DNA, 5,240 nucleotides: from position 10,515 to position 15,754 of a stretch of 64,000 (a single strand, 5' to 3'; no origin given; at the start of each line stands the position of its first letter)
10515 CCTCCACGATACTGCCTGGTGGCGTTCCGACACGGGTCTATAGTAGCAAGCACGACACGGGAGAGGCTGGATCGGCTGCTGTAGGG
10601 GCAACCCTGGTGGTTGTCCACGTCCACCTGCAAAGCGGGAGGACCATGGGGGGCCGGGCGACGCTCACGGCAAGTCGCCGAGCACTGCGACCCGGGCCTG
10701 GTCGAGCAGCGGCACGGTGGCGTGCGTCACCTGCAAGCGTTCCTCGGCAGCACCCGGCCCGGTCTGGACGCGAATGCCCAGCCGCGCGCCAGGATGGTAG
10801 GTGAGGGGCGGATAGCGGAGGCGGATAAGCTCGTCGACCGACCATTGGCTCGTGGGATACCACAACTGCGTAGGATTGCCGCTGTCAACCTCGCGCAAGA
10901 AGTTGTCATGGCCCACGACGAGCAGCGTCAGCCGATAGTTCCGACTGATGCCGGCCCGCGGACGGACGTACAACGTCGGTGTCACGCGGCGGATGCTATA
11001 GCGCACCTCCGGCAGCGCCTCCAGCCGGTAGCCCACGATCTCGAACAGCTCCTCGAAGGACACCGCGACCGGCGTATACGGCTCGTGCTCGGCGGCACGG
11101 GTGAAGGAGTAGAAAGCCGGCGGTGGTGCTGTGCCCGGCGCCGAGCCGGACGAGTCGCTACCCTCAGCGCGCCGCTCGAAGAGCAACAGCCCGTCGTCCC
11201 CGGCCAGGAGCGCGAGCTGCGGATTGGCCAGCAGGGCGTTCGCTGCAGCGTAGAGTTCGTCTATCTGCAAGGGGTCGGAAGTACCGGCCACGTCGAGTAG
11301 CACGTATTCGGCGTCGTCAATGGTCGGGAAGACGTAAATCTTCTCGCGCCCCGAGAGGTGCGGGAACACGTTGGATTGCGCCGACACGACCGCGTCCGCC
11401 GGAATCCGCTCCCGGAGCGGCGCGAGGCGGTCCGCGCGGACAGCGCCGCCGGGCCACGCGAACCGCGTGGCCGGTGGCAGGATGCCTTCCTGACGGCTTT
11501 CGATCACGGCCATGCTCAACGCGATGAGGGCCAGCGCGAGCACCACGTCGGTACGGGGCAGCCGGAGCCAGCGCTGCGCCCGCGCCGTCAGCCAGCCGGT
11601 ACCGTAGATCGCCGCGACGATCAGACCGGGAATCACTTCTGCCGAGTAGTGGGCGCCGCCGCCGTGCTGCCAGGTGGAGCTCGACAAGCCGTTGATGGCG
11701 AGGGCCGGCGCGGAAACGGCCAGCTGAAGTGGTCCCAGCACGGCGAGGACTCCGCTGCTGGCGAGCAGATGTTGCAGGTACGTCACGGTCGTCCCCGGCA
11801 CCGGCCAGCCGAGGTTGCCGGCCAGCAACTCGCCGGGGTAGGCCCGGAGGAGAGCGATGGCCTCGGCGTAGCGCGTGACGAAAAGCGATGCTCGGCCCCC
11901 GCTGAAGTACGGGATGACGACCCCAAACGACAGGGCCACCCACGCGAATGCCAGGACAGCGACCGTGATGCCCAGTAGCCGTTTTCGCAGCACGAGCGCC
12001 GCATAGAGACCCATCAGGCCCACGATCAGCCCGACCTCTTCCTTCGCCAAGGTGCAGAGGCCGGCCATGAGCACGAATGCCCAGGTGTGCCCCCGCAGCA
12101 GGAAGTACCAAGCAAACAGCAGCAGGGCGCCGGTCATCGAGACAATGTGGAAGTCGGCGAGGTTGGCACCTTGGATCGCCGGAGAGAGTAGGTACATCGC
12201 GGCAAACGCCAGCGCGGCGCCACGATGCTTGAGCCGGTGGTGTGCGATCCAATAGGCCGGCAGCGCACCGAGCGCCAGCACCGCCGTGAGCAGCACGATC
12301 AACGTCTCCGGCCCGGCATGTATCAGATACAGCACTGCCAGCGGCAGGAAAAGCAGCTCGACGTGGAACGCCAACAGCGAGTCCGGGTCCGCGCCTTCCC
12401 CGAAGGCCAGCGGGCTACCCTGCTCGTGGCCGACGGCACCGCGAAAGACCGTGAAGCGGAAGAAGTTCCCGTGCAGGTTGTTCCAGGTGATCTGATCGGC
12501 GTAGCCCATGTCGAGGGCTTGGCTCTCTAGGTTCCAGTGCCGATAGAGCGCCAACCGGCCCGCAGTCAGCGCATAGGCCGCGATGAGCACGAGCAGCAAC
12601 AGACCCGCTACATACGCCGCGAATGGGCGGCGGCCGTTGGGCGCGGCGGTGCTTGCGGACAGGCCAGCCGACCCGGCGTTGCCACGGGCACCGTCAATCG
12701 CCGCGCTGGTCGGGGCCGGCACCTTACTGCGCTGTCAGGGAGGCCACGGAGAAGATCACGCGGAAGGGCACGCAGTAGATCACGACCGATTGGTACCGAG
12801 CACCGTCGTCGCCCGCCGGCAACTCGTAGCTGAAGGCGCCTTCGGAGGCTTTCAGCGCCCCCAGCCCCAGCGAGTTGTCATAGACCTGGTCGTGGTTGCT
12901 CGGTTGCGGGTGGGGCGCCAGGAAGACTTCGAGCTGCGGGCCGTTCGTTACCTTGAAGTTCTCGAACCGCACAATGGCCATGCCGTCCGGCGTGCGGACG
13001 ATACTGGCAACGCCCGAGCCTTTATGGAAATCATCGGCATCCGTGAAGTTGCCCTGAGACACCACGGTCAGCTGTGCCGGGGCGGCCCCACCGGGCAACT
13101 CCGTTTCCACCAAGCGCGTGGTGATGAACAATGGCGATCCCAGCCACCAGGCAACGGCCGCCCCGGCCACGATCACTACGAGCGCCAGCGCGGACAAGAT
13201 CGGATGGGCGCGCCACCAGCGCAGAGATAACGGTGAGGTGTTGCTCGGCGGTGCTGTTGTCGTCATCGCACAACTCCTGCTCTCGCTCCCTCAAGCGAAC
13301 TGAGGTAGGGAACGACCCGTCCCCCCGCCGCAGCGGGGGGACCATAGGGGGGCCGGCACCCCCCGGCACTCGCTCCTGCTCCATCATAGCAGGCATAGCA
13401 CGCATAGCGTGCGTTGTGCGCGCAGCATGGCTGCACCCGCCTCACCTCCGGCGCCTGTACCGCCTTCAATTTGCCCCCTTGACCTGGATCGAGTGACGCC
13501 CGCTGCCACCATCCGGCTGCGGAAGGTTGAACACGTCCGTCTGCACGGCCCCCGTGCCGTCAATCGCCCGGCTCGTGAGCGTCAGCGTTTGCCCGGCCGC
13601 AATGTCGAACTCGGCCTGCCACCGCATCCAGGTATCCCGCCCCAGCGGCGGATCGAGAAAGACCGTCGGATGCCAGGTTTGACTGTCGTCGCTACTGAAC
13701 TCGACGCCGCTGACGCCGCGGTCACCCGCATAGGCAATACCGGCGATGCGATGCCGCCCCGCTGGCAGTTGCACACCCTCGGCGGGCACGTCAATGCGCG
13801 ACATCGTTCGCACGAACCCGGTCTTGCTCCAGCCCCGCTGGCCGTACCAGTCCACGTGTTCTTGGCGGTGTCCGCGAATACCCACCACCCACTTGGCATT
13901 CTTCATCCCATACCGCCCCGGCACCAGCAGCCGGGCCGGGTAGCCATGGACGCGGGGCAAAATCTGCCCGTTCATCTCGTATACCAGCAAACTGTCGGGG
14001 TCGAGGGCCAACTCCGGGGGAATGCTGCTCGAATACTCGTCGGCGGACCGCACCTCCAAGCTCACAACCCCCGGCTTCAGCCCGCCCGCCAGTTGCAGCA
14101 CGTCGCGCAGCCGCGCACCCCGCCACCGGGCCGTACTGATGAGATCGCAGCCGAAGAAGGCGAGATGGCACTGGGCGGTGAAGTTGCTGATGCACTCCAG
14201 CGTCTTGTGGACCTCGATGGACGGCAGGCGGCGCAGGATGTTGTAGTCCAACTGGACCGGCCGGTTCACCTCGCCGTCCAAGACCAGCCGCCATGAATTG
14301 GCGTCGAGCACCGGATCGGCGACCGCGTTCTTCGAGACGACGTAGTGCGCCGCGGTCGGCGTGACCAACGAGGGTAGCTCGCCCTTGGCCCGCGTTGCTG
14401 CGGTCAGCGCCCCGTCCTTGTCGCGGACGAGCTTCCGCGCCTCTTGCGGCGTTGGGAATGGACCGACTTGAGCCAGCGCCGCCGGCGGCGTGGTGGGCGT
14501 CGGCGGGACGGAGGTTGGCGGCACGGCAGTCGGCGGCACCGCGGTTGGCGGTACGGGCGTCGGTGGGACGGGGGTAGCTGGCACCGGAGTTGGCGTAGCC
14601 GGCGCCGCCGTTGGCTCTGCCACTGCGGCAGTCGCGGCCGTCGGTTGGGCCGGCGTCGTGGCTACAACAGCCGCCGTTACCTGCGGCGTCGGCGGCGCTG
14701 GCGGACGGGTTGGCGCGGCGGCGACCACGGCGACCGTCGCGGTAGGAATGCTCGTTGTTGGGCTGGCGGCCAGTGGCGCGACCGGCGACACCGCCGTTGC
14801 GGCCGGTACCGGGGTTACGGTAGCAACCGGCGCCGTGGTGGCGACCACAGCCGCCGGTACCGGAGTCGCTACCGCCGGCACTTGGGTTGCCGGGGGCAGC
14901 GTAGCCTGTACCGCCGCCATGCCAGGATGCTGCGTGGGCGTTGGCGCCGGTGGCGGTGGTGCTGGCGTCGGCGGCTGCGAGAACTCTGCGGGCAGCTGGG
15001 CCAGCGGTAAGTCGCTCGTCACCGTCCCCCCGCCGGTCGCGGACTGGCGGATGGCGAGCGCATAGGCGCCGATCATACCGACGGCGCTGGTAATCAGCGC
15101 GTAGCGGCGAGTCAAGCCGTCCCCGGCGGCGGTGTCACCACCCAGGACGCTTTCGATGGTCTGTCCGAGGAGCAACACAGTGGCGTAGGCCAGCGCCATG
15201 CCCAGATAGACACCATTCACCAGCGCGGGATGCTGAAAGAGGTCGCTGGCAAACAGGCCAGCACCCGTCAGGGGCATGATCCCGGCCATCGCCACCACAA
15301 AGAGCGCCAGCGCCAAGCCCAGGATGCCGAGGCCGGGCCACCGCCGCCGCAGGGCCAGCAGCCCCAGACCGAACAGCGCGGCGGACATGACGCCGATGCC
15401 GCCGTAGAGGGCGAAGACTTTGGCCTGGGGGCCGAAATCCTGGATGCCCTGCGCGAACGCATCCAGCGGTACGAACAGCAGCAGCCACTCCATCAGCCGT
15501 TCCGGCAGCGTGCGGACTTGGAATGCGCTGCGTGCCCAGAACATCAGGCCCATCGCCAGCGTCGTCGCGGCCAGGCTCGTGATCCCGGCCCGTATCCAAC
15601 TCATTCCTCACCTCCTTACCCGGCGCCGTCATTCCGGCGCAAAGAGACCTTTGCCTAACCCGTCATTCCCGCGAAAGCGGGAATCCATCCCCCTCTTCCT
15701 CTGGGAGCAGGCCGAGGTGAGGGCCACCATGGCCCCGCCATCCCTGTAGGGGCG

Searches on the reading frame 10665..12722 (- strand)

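Call 21: search_protein_families(library=pfam, proteins=[window:10665-12722:-], max_evalue=0.001)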
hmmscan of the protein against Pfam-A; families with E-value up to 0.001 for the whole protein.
window:10665-12722:- (685 aa): 1 family
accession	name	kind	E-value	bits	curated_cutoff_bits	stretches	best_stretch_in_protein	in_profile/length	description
PF09852.15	DUF2079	-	6.8e-58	197.3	28.2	1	61-477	1-422/459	Predicted membrane protein (DUF2079)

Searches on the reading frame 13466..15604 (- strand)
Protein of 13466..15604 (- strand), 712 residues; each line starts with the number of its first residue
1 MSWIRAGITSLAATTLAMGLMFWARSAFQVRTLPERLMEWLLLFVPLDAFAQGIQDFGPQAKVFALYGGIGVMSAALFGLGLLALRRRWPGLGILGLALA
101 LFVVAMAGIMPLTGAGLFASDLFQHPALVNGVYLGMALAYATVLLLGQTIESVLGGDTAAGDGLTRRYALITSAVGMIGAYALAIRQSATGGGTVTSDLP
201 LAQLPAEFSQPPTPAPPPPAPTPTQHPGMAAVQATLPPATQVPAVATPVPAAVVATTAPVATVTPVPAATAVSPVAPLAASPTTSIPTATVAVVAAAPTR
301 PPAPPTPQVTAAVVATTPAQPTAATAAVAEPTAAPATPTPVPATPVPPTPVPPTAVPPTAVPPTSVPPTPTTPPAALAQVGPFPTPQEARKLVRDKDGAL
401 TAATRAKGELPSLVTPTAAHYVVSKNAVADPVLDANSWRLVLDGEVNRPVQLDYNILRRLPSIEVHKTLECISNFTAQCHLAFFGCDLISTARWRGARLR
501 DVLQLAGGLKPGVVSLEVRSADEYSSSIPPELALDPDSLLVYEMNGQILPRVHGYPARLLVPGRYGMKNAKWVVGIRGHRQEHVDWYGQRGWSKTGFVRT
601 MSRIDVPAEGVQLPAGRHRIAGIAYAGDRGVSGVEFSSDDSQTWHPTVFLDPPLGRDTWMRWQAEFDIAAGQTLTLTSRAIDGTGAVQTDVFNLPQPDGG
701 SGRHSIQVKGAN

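Call 21: search_protein_families(library=pfam, proteins=[window:13466-15604:-], max_evalue=0.001)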
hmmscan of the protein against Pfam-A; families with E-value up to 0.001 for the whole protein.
window:13466-15604:- (712 aa): 1 family
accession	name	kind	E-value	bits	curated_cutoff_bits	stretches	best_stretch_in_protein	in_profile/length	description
PF00174.25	Oxidored_molyb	-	4.5e-39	134.2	24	1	431-583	5-165/169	Oxidoreductase molybdopterin binding domain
